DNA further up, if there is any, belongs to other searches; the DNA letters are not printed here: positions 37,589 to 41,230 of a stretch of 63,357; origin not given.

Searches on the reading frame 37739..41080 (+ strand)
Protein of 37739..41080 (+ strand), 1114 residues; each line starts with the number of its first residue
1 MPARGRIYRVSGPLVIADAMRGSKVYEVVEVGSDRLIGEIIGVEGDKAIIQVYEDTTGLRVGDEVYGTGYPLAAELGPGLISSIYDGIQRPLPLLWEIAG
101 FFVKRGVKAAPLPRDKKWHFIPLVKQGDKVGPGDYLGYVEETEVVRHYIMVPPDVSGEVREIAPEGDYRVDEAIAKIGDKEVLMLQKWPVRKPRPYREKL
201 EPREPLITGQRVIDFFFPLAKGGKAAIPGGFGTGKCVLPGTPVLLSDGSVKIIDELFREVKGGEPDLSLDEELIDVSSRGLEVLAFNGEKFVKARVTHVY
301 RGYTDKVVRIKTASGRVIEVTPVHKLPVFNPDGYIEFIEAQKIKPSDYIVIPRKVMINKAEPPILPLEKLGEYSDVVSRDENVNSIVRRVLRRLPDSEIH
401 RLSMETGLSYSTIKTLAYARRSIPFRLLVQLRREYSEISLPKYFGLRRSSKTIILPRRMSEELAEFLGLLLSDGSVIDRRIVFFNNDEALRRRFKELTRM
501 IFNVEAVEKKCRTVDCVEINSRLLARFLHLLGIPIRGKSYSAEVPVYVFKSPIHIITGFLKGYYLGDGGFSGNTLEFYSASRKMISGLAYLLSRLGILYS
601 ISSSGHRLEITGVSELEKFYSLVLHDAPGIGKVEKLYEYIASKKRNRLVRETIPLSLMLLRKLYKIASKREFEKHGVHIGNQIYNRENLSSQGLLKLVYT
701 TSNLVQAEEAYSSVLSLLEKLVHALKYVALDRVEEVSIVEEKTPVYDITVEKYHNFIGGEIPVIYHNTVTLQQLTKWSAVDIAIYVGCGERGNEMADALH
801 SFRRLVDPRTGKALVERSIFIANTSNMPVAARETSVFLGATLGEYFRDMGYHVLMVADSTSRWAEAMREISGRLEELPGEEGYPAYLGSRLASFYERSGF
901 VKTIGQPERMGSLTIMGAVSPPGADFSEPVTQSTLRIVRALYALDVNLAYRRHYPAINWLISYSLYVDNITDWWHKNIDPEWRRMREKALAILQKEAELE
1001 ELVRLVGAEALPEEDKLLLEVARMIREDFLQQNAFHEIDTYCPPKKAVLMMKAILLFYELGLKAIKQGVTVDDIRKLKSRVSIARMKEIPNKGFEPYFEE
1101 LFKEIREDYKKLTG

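Call 90: search_protein_families(library=pfam, proteins=[window:37739-41080:+], max_evalue=0.1)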
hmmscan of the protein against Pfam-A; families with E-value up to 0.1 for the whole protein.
window:37739-41080:+ (1114 aa): 7 families
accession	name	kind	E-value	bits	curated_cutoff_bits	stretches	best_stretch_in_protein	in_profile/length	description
PF00006.31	ATP-synt_ab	-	7.7e-65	218.9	29.5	2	768-964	28-213/213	ATP synthase alpha/beta family, nucleotide-binding domain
PF22919.1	ATP-synt_VA_C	-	1.9e-30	105.3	24.7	1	972-1073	2-99/101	C-terminal domain of V and A type ATP synthase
PF16886.11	ATP-synt_ab_Xtn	-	3.5e-30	104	25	1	110-191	2-88/88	ATPsynthase alpha/beta subunit barrel-sandwich domain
PF14890.11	Intein_splicing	-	5.1e-19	69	35.8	1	244-767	2-155/155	Intein splicing domain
PF02874.29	ATP-synt_ab_N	-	9.1e-16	58.6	20.9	1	7-69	1-69/69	ATP synthase alpha/beta family, beta-barrel domain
PF14528.11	LAGLIDADG_3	-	8.2e-15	55.3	22.5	2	556-622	3-80/82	LAGLIDADG-like domain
PF09858.14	DUF2085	-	0.082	13.8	25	0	816-846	6-35/90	Predicted membrane protein (DUF2085)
